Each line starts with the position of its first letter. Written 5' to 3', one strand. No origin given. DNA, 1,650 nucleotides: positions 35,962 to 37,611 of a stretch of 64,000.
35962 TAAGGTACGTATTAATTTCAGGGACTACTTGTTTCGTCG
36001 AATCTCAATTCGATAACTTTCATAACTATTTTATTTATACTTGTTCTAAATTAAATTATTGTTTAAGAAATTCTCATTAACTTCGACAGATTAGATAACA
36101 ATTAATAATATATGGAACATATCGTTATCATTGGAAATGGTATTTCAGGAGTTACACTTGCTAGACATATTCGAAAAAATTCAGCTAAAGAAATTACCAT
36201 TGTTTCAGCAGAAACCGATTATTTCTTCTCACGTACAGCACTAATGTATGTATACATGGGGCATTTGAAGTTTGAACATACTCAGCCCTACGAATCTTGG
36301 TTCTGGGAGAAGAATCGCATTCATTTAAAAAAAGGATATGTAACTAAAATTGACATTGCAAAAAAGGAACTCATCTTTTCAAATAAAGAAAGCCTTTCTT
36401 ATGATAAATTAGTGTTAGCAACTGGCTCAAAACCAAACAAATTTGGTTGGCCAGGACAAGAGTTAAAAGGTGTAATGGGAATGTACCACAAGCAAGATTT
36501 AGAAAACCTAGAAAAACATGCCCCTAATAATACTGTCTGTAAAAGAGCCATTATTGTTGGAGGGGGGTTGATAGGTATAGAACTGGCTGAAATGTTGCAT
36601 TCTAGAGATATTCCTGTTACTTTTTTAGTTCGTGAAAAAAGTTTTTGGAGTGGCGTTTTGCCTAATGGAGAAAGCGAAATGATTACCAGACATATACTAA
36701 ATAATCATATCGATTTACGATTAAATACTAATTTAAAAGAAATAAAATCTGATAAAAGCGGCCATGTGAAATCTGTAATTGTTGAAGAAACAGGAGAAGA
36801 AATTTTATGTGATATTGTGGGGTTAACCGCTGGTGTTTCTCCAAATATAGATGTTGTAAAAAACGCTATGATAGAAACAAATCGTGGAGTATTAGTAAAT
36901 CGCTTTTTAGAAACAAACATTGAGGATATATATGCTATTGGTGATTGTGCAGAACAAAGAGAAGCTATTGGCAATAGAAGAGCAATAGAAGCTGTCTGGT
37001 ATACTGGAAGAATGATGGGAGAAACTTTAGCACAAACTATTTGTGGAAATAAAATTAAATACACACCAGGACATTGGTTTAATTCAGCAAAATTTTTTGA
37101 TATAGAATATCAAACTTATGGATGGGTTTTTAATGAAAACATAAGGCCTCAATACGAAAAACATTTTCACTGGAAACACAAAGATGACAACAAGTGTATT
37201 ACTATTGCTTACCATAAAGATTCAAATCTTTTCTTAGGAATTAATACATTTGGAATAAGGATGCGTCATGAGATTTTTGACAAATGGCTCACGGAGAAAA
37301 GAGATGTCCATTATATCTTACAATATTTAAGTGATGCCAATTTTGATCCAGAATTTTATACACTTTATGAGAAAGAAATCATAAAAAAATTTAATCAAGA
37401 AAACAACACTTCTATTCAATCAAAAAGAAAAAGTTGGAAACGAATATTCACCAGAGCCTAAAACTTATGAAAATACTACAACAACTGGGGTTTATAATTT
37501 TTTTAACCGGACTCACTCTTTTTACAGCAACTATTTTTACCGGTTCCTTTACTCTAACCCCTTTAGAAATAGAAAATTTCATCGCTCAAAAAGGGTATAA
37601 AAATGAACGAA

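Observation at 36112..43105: Seven translationally coupled genes joining an NAD(P)H/FAD oxidoreductase and NapH-like polyferredoxin pair to a three-enzyme membrane glycosylation module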

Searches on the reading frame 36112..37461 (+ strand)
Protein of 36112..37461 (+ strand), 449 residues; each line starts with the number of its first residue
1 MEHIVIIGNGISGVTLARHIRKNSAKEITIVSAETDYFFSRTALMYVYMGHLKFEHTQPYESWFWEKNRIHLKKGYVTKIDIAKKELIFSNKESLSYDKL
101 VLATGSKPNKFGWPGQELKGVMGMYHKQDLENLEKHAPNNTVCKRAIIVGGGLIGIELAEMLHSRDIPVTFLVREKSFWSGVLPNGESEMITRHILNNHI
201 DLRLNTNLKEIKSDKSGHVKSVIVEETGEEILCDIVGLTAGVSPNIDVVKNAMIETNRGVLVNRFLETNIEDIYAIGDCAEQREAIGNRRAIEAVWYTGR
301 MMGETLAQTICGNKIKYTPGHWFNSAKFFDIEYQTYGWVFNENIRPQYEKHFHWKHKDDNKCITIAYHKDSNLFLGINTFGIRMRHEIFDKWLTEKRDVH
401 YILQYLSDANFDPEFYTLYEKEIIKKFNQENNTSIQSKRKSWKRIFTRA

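Call 3: search_protein_families(library=pfam, proteins=[window:36112-37461:+], max_evalue=0.01)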
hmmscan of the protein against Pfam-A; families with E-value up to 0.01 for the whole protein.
window:36112-37461:+ (449 aa): 8 families
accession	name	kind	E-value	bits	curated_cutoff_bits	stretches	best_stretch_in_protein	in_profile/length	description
PF07992.20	Pyr_redox_2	-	1.4e-50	172.8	26.1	1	3-283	2-278/291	Pyridine nucleotide-disulphide oxidoreductase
PF00070.33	Pyr_redox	-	4.3e-17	62.8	22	1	145-225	1-80/82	Pyridine nucleotide-disulphide oxidoreductase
PF13738.12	Pyr_redox_3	-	8.4e-11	42.1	30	1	77-277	104-305/305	Pyridine nucleotide-disulphide oxidoreductase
PF13454.12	NAD_binding_9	-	2.6e-06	28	21.8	0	5-34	1-31/155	FAD-NAD(P)-binding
PF01266.30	DAO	-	9.4e-05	22.5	27.9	0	4-34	2-31/353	FAD dependent oxidoreductase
PF05834.18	Lycopene_cycl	-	0.00061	19.4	23.4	0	4-81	2-78/380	Lycopene cyclase protein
PF13450.12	NAD_binding_8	-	0.0015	19.2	21.9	0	6-33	1-27/68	NAD(P)-binding Rossmann-like domain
PF01488.26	Shikimate_DH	-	0.0038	17.7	24.3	0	2-31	13-42/138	Shikimate / quinate 5-dehydrogenase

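Call 4: search_protein_families(library=ncbifam, proteins=[window:36112-37461:+], max_evalue=0.01)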
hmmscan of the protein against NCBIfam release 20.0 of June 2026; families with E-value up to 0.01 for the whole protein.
window:36112-37461:+ (449 aa): 70 families (the best 25 are shown)
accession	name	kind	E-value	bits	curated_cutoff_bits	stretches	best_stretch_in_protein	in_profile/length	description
TIGR03385.1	CoA_CoA_reduc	equivalog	8.4e-45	153.3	578.8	1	4-351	2-354/439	CoA-disulfide reductase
TIGR02374.1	nitri_red_nirB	equivalog_domain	6.9e-42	143.8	578.35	1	4-333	1-325/794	nitrite reductase large subunit NirB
NF003437.0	PRK04965.1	equivalog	4.7e-40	137.8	392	1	2-282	3-277/378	NADH:flavorubredoxin reductase NorW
NF042949.2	3PPDioc_HcaD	equivalog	2.6e-39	135.1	450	1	2-340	2-334/386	3-phenylpropionate/cinnamic acid dioxygenase ferredoxin--NAD(+) reductase subunit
NF045765.1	PhenlGlyoxDHPadH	equivalog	8.1e-34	117.2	475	1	5-330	6-329/416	NADH-dependent phenylglyoxylate dehydrogenase subunit epsilon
NF007123.0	PRK09564.1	equivalog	2.3e-33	115.6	458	1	3-337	2-341/444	CoA-disulfide reductase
NF046103.1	NOXase_Strep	equivalog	1.3e-32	113.4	600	1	4-349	2-350/442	H2O-forming NADH oxidase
NF007286.0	PRK09754.1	equivalog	3.3e-29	101.9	447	1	3-330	5-326/400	phenylpropionate dioxygenase ferredoxin reductase subunit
NF010037.0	PRK13512.1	equivalog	8.9e-29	100.6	394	1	1-360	1-354/438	CoA-disulfide reductase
NF041682.1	ant_diox_AndAa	equivalog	3.8e-27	95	650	1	2-339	4-337/406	anthranilate 1,2-dioxygenase system ferredoxin--NAD(+) reductase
NF011565.0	PRK14989.1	subfamily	3.1e-23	81.8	883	1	3-284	5-287/847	nitrite reductase large subunit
TIGR01350.1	lipoamide_DH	equivalog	6.8e-23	81.1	408.8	1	68-282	102-311/461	dihydrolipoyl dehydrogenase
NF004776.0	PRK06116.1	equivalog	2.4e-19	69.7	480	1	65-284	103-309/450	glutathione-disulfide reductase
NF004945.0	PRK06292.2-3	equivalog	9.3e-19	67.7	494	1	79-280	112-305/457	dihydrolipoyl dehydrogenase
TIGR02053.1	MerA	equivalog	1.6e-18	67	454.45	1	85-283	117-311/465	mercury(II) reductase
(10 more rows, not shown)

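Call 55: search_solved_structures(query=window:36112-37461:+, max_evalue=1e-15)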
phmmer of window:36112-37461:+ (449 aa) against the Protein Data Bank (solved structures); distinct sequences matched with E-value up to 1e-15: 39.
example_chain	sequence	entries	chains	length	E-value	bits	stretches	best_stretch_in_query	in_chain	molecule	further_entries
3lxd_A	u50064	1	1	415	2.2e-31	112.3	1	4-338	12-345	FAD-dependent pyridine nucleotide-disulphide oxidoreductase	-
3cgb_A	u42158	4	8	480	8.6e-28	100.5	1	4-286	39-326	Pyridine nucleotide-disulfide oxidoreductase, class I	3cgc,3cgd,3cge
6pfz_D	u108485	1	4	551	2.3e-26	95.8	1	3-320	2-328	NADH oxidase (NoxA-3)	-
8c0z_E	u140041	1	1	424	5.2e-26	94.6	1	2-312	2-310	Similar to ferredoxin:NADH oxidoreductases or NADH oxidases,potential subunit of aldehyde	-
1xhc_A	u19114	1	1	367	2.4e-25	92.4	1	3-288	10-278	NADH oxidase /nitrite reductase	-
3kd9_A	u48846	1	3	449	2.6e-25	92.3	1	2-349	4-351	Coenzyme A disulfide reductase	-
4fx9_A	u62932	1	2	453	3.3e-25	91.9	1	3-349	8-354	Coenzyme A disulfide reductase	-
5l1n_A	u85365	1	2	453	2e-24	89.4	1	3-349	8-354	Coenzyme A disulfide reductase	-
3ef6_A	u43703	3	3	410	1.4e-23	86.6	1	3-316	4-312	Toluene 1,2-dioxygenase system ferredoxin--NAD(+) reductase | TodA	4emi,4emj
9li3_A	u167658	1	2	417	1.7e-23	86.3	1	3-328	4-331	Ferredoxin--NAD(+) reductase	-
3klj_A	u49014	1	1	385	4e-22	81.8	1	4-282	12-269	NAD(FAD)-dependent dehydrogenase, NirB-family (N-terminal domain)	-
3iwa_A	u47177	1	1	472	1.9e-19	72.9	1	88-286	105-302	FAD-dependent pyridine nucleotide-disulphide oxidoreductase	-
1q1r_A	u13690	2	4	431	2.5e-19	72.6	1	2-327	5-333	Putidaredoxin reductase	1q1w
3lb8_A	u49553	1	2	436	2.6e-19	72.5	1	2-327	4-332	Putidaredoxin reductase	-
3icr_A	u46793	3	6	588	5.2e-19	71.5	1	3-347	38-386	Coenzyme A-Disulfide Reductase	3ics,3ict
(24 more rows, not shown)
